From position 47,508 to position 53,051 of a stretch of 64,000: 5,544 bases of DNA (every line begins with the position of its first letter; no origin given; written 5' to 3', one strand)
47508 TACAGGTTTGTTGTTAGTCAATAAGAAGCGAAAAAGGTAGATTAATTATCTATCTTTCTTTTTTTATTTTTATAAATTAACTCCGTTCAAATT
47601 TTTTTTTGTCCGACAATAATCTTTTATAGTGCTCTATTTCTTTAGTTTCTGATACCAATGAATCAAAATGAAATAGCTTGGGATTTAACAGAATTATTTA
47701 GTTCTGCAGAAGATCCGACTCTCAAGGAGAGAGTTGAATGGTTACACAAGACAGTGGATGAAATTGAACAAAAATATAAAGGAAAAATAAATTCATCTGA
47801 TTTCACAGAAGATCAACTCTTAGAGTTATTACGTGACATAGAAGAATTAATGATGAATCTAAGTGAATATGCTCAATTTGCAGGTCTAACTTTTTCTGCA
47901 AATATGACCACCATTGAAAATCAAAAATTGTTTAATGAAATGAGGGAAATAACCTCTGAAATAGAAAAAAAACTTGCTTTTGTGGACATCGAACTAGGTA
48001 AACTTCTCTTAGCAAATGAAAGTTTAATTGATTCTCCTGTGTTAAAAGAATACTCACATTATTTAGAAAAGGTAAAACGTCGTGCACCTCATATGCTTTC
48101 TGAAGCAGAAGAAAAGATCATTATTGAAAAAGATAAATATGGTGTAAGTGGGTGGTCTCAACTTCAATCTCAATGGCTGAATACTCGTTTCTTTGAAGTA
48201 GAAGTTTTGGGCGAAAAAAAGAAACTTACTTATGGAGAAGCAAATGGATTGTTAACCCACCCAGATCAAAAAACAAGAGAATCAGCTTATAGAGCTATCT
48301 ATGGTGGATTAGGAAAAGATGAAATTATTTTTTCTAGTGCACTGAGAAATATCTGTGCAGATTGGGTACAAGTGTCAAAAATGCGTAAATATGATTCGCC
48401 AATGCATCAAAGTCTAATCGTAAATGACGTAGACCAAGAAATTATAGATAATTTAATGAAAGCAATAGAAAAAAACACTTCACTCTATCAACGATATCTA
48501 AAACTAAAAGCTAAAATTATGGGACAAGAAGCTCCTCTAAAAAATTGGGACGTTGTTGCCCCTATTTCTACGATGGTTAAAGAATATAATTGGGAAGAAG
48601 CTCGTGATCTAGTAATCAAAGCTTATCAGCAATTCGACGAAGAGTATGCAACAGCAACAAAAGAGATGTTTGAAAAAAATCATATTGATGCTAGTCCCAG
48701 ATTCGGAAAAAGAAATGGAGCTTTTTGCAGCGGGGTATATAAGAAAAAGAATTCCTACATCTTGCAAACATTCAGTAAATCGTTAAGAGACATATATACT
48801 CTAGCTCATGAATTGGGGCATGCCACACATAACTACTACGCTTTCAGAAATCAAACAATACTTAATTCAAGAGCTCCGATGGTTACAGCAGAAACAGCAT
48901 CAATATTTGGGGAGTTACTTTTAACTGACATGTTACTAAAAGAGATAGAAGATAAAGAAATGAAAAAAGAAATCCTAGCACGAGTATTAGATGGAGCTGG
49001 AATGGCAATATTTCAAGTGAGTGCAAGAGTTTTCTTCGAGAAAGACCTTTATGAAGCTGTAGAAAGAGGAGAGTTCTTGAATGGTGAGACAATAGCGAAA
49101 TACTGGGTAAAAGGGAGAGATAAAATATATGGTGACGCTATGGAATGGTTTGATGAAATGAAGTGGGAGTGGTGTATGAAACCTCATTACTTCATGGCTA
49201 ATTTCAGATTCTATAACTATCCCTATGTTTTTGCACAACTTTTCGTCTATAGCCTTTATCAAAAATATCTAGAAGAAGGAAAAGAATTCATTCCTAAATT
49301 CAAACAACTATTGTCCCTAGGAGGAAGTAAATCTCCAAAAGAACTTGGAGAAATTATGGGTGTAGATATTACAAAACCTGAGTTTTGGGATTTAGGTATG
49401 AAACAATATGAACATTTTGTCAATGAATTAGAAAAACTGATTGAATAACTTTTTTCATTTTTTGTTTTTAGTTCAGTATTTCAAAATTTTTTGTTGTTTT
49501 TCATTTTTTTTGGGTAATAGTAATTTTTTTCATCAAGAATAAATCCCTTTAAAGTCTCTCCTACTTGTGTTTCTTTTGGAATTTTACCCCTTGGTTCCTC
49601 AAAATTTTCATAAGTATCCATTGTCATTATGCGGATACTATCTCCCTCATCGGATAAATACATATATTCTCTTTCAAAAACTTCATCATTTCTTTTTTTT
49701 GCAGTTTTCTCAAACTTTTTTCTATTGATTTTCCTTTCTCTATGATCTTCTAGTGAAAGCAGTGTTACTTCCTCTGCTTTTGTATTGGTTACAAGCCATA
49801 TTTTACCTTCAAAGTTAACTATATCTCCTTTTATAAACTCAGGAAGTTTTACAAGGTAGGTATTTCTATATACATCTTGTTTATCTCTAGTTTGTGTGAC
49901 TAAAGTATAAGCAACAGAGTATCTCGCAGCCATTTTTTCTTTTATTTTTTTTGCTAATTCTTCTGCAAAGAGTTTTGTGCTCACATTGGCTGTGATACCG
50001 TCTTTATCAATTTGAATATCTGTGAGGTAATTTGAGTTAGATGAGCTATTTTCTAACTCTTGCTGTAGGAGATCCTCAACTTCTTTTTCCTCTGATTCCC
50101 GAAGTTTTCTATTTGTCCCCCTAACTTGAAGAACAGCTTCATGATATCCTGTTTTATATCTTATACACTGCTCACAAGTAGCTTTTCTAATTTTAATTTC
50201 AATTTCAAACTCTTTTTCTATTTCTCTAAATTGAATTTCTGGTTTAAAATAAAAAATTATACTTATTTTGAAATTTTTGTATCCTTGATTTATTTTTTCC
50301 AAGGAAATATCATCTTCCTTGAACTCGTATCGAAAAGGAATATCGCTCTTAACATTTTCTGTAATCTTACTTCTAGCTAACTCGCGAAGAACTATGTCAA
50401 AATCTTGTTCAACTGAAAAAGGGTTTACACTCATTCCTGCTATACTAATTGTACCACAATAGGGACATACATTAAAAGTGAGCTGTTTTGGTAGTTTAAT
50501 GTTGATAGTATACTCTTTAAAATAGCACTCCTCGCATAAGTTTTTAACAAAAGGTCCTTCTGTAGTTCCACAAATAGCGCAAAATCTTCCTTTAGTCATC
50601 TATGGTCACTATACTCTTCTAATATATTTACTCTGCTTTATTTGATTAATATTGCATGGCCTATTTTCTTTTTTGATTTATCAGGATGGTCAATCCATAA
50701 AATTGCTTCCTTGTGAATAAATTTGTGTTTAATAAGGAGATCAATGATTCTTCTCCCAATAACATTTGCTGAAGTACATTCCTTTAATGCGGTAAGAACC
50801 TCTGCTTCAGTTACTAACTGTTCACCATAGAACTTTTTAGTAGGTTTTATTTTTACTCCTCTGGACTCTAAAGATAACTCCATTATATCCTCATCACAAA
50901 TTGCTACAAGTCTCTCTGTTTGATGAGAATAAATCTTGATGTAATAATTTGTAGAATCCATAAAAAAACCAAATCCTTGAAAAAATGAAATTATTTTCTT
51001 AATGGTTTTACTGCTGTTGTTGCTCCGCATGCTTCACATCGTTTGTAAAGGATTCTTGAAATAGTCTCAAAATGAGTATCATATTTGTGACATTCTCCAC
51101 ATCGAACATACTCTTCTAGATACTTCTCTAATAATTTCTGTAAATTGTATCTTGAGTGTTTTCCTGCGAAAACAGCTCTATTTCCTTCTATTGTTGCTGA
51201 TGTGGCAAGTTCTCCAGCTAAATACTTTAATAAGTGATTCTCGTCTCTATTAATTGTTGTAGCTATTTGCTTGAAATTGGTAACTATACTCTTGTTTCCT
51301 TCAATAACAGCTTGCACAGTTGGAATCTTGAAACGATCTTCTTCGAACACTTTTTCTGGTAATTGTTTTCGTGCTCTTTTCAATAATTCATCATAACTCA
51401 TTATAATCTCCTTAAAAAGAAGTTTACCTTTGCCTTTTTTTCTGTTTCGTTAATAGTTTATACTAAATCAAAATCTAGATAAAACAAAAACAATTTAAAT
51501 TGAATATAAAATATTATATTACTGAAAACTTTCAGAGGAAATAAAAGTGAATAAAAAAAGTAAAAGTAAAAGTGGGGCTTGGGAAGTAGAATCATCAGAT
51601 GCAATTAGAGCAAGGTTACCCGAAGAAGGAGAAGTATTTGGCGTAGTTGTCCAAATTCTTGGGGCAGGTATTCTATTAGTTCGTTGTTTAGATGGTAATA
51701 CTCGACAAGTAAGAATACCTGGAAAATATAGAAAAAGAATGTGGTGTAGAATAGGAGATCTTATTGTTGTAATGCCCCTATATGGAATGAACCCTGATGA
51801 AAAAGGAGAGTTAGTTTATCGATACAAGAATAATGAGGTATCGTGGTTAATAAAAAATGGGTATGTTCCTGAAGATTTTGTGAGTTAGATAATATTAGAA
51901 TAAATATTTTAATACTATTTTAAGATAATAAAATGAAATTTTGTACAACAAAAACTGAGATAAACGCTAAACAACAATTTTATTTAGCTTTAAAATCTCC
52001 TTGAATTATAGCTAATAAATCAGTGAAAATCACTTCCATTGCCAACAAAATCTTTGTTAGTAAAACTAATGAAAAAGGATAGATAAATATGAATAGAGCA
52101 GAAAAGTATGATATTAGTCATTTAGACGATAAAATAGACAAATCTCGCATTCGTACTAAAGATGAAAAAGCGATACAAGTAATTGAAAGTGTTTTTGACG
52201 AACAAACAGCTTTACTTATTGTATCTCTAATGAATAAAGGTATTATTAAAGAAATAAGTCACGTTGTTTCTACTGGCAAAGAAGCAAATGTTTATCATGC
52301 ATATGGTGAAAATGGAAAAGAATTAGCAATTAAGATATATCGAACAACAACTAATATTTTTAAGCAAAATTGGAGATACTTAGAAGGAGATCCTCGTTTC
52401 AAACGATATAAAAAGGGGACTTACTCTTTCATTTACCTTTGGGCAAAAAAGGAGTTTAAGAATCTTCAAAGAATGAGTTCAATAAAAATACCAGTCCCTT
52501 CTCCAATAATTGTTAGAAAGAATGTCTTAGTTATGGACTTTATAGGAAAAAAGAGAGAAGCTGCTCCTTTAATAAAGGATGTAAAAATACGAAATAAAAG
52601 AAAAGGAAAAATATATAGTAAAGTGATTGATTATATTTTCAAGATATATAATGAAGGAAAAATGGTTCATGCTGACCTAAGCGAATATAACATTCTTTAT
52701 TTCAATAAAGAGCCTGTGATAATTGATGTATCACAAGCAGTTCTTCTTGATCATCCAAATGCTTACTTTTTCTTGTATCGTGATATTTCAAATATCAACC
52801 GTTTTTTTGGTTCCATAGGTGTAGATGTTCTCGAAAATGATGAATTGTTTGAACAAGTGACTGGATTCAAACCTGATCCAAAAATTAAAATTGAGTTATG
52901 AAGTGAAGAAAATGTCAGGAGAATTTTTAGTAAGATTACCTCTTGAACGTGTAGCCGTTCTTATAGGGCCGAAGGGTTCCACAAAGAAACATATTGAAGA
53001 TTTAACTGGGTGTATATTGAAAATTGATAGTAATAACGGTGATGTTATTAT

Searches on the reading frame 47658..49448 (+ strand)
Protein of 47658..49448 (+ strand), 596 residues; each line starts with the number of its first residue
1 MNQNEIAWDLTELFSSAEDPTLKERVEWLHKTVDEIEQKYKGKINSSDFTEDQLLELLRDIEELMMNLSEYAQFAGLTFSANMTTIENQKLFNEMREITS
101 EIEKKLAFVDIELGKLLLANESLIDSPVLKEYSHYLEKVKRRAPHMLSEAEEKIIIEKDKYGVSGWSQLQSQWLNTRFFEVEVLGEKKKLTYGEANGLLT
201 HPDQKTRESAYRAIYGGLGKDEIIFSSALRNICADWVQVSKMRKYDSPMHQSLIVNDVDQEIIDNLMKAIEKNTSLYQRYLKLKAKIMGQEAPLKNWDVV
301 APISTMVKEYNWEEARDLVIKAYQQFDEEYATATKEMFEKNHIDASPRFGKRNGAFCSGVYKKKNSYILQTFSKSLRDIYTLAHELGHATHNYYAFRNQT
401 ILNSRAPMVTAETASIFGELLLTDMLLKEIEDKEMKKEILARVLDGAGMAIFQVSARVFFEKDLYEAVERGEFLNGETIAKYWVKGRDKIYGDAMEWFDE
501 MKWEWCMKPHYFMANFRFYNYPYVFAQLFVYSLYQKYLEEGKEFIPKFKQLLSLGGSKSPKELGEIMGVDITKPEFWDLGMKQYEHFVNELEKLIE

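Call 19: search_protein_families(library=pfam, proteins=[window:47658-49448:+], max_evalue=0.001)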
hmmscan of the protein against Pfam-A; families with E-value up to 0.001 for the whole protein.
window:47658-49448:+ (596 aa): 2 families
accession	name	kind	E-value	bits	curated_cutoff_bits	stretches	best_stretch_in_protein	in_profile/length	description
PF01432.26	Peptidase_M3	-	3.7e-42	145.7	27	1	199-581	3-455/457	Peptidase family M3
PF08439.15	Peptidase_M3_N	-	1.8e-10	41.3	25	1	121-170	11-61/70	Oligopeptidase F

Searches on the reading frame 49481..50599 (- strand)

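Call 19: search_protein_families(library=pfam, proteins=[window:49481-50599:-], max_evalue=0.001)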
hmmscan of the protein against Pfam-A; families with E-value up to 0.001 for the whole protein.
window:49481-50599:- (372 aa): 1 family
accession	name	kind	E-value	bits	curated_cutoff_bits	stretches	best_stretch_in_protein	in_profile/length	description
PF04981.18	NMD3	-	1.2e-39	136.7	24.9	1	7-252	1-243/243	NMD3 family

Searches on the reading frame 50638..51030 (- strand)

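Call 18: search_protein_families(library=pfam, proteins=[window:50638-51030:-], max_evalue=0.001)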
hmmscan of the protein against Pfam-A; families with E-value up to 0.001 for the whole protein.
window:50638-51030:- (130 aa): 1 family
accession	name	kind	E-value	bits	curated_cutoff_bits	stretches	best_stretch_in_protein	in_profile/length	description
PF04242.18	DUF424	-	1.4e-18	67.4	25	1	35-117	2-85/92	Protein of unknown function (DUF424)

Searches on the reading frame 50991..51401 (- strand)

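Call 18: search_protein_families(library=pfam, proteins=[window:50991-51401:-], max_evalue=0.001)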
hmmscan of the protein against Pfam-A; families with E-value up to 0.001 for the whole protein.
window:50991-51401:- (136 aa): 1 family
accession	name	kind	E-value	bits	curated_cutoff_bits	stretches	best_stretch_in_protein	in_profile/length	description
PF01873.23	eIF-5_eIF-2B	-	1.4e-34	118.9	27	1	19-127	6-116/117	Domain found in IF2B/IF5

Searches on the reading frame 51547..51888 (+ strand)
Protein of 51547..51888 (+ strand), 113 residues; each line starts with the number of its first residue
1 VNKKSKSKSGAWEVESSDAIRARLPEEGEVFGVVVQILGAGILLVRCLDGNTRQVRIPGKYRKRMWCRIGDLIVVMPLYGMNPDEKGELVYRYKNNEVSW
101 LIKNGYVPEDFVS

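Call 18: search_protein_families(library=pfam, proteins=[window:51547-51888:+], max_evalue=0.001)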
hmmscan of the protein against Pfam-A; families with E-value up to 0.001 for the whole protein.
window:51547-51888:+ (113 aa): 1 family
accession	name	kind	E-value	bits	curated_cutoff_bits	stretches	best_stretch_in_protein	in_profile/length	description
PF01176.25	eIF-1a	-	3.3e-15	55.9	30.2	1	28-92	1-64/64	Translation initiation factor 1A / IF-1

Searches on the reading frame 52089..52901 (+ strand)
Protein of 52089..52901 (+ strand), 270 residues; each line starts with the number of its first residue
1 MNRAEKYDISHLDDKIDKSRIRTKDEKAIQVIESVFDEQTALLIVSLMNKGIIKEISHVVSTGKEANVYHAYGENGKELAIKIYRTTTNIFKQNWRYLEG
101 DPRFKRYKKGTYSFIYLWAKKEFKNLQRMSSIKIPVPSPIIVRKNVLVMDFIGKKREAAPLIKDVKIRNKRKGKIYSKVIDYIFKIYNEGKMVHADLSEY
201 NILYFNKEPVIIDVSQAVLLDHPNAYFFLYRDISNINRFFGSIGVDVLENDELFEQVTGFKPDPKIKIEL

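Call 18: search_protein_families(library=pfam, proteins=[window:52089-52901:+], max_evalue=0.001)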
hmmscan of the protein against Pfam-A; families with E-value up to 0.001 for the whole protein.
window:52089-52901:+ (270 aa): 2 families
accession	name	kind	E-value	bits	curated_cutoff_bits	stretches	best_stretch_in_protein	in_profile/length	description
PF01163.29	RIO1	-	7.6e-62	208.7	22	1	67-251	1-185/187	RIO domain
PF03109.22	ABC1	-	2.2e-07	30.7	22.9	1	123-222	121-211/244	ABC1 atypical kinase-like domain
